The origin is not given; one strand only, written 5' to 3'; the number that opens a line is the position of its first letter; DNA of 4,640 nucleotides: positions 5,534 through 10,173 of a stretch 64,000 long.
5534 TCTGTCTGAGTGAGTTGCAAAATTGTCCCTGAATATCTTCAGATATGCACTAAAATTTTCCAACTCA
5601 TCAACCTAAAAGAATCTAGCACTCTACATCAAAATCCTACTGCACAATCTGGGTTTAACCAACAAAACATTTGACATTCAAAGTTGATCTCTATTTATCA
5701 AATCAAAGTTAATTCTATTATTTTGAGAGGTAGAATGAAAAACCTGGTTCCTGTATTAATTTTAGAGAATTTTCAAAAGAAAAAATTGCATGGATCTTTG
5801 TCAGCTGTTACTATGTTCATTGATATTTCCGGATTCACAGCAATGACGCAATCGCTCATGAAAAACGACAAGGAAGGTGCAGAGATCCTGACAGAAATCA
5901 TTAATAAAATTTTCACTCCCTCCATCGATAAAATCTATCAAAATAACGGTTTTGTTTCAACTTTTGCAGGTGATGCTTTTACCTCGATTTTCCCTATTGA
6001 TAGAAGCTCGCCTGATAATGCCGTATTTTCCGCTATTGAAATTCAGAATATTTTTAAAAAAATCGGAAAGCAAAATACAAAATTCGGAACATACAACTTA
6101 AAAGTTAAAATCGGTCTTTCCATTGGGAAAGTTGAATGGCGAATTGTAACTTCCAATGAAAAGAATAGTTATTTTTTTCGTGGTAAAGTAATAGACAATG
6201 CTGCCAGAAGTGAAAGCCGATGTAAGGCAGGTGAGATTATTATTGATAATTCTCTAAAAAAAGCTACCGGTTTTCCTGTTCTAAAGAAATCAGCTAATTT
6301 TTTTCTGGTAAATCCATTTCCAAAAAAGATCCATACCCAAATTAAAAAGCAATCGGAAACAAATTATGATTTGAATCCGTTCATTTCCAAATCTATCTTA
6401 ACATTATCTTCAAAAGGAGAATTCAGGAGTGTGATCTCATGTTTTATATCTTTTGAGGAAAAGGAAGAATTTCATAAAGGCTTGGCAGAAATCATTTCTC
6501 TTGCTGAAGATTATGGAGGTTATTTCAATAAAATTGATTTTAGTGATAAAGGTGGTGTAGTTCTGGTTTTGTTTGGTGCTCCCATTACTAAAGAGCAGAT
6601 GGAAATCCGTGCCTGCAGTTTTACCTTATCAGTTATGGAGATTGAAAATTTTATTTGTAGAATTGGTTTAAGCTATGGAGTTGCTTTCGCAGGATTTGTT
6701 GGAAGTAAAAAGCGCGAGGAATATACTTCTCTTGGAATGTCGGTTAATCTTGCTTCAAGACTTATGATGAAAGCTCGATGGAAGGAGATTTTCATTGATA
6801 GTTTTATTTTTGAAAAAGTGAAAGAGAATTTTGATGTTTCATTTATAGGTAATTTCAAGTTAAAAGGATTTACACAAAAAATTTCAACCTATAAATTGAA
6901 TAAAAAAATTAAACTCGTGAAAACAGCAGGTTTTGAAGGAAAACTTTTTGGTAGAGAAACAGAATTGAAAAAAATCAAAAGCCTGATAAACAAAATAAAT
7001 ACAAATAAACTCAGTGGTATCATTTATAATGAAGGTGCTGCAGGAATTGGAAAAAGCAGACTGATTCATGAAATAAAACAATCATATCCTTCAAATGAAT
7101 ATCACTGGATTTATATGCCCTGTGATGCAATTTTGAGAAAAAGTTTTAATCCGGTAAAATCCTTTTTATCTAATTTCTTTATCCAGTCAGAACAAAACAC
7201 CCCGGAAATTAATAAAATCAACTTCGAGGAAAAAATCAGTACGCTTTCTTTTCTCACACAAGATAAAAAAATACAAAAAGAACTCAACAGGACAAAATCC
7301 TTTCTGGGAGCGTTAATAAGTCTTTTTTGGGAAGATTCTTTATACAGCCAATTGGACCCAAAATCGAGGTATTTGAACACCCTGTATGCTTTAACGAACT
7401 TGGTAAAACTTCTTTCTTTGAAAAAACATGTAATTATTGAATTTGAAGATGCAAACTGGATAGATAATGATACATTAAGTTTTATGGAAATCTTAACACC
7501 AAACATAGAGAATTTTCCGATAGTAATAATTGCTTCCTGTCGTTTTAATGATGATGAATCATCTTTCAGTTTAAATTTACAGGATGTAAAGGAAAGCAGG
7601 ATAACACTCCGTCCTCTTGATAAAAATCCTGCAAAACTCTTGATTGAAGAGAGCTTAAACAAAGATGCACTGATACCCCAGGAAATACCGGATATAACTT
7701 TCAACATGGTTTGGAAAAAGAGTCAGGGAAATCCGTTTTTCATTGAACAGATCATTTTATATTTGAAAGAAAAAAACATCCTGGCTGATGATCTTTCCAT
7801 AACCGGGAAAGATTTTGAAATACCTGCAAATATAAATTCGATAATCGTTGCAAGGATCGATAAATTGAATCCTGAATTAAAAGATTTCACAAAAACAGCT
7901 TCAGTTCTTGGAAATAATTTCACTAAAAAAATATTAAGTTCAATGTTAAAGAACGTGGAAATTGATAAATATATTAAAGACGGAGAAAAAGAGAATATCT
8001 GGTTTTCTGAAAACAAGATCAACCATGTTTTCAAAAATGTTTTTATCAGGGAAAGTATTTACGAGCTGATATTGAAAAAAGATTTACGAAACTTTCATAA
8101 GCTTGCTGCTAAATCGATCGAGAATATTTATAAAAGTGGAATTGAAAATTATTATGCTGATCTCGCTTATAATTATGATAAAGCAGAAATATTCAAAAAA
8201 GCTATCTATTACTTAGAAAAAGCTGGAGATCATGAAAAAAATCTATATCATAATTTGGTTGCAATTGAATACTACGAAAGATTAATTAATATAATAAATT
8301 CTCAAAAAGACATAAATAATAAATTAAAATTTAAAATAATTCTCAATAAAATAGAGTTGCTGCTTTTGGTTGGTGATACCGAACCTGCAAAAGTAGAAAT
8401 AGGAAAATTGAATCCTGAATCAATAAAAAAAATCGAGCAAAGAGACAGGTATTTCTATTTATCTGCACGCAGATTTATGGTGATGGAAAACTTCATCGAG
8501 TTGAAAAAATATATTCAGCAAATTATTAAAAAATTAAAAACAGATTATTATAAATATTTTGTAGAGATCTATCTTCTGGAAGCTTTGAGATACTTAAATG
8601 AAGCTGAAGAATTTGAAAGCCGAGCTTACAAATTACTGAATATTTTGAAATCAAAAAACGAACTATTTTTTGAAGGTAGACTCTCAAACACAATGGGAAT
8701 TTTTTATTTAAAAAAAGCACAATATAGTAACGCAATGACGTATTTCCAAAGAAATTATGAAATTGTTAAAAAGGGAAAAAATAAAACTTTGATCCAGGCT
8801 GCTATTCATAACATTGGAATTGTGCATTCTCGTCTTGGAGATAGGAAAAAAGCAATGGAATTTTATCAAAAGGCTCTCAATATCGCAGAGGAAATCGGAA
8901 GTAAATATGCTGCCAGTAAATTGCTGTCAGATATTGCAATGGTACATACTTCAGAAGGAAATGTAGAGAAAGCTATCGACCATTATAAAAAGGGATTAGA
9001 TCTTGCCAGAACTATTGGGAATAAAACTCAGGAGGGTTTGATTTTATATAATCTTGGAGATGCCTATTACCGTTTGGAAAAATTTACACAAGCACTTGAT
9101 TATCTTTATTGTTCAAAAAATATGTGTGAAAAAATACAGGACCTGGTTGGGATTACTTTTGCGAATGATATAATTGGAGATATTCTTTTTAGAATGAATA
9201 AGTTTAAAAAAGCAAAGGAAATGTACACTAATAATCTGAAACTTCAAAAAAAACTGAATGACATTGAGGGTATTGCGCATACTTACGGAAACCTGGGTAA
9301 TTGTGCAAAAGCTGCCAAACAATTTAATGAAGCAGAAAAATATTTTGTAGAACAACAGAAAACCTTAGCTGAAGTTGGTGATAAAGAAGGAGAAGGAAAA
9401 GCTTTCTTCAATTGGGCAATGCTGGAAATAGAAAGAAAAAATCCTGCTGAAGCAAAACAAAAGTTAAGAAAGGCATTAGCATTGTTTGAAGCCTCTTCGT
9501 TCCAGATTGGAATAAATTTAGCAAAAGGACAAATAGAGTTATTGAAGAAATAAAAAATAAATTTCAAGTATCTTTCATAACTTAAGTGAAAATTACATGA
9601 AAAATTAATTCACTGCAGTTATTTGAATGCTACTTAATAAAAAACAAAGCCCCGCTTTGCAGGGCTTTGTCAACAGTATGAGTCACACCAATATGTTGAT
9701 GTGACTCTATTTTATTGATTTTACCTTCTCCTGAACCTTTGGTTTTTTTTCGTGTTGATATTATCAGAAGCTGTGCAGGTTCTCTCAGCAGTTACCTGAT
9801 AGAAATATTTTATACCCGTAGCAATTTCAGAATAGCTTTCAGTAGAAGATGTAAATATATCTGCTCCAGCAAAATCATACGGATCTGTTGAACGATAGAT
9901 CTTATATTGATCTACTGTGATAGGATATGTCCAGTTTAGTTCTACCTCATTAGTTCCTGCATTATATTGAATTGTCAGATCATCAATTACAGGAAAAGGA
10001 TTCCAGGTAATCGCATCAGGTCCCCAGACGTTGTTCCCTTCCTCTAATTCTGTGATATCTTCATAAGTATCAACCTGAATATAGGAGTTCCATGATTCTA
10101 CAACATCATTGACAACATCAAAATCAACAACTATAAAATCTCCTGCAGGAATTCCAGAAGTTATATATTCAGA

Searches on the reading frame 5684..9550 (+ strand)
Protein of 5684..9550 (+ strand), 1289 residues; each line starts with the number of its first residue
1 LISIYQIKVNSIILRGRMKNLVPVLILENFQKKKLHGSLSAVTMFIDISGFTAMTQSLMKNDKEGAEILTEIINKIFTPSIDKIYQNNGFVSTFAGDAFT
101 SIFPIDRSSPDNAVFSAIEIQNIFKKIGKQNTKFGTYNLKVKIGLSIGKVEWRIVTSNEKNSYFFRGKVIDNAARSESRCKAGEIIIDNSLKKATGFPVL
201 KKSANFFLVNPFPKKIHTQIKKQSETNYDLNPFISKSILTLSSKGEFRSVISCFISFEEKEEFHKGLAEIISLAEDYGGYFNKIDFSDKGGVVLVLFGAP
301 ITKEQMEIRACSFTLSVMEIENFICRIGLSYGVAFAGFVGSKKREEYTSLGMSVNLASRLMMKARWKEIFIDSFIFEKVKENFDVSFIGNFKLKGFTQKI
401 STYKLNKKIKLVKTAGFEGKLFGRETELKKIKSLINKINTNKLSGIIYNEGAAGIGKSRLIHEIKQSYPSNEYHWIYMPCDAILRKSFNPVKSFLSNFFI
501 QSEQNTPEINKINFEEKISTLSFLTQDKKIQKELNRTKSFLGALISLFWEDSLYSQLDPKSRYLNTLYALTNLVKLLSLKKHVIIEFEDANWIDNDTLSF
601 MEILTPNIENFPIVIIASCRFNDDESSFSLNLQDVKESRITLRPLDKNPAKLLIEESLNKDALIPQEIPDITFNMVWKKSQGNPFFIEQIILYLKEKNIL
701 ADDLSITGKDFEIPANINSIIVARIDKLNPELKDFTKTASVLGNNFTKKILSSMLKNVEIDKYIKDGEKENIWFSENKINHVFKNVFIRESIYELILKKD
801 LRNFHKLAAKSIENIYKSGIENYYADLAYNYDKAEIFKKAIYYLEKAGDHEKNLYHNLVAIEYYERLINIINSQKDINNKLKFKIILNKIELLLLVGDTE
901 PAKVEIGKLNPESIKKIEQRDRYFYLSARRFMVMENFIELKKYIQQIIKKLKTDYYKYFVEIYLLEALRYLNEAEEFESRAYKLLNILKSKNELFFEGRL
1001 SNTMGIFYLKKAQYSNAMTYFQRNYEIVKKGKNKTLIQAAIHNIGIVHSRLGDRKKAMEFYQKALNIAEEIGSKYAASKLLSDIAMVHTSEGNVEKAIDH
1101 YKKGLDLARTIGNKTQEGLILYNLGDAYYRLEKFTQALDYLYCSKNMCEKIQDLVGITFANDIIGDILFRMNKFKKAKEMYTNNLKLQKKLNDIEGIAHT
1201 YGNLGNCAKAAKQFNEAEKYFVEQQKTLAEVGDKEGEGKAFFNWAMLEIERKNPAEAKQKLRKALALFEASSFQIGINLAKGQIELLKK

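Call 9: search_protein_families(library=pfam, proteins=[window:5684-9550:+], max_evalue=0.01)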
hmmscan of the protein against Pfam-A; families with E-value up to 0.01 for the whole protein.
window:5684-9550:+ (1289 aa): 16 families
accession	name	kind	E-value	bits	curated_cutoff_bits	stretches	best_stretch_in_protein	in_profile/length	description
PF13424.12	TPR_12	-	3.8e-29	101.1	30.1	4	1080-1149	5-76/77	Tetratricopeptide repeat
PF00211.25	Guanylate_cyc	-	4.2e-20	72.5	21.9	2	43-192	11-152/183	Adenylate and Guanylate cyclase catalytic domain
PF07719.23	TPR_2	-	9.7e-19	66.3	27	1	1040-1069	3-32/34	Tetratricopeptide repeat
PF00515.34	TPR_1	-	3e-17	62.1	27.8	3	1042-1068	5-31/34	Tetratricopeptide repeat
PF13176.12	TPR_7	-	1.2e-14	53.5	27.9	1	1040-1072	1-33/36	Tetratricopeptide repeat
PF13374.12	TPR_10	-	1.1e-13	51.1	27.5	1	1039-1070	3-34/42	Tetratricopeptide repeat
PF13191.12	AAA_16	-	1.5e-12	48.7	32.6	1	420-610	1-161/167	AAA ATPase domain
PF13181.12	TPR_8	-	1.8e-10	40.5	25.7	1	1040-1069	3-32/34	Tetratricopeptide repeat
PF17874.7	TPR_MalT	-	5.8e-10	39.4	45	1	970-1113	13-157/336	MalT-like TPR region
PF13174.12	TPR_6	-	0.00018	22.4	26.3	0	1121-1141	3-23/33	Tetratricopeptide repeat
PF14938.12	SNAP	-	0.00025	21.1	25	1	1010-1103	86-180/282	Soluble NSF attachment protein, SNAP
PF13432.12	TPR_16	-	0.00029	21.7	32.7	0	1092-1141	11-54/65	Tetratricopeptide repeat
PF24885.1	TPR_NPHP3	-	0.0016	18.3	100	1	970-1103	78-208/239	Nephrocystin-3 TPR domain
PF13428.12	TPR_14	-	0.0044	18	23.5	0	1243-1271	6-34/44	Tetratricopeptide repeat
PF12862.13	ANAPC5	-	0.0049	17.4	23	1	1008-1074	8-74/91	Anaphase-promoting complex subunit 5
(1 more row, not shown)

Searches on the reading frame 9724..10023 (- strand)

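Call 61: search_protein_families(library=pfam, proteins=[window:9724-10023:-], max_evalue=1)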
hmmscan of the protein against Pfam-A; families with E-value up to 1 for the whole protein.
window:9724-10023:- (100 aa): 2 families
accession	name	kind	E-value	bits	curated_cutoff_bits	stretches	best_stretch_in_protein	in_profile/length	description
PF11064.13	DUF2865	-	0.014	16.2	22.4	1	41-96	44-98/116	Protein of unknown function (DUF2865)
PF00041.27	fn3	-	0.017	15.7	25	1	15-89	5-81/84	Fibronectin type III domain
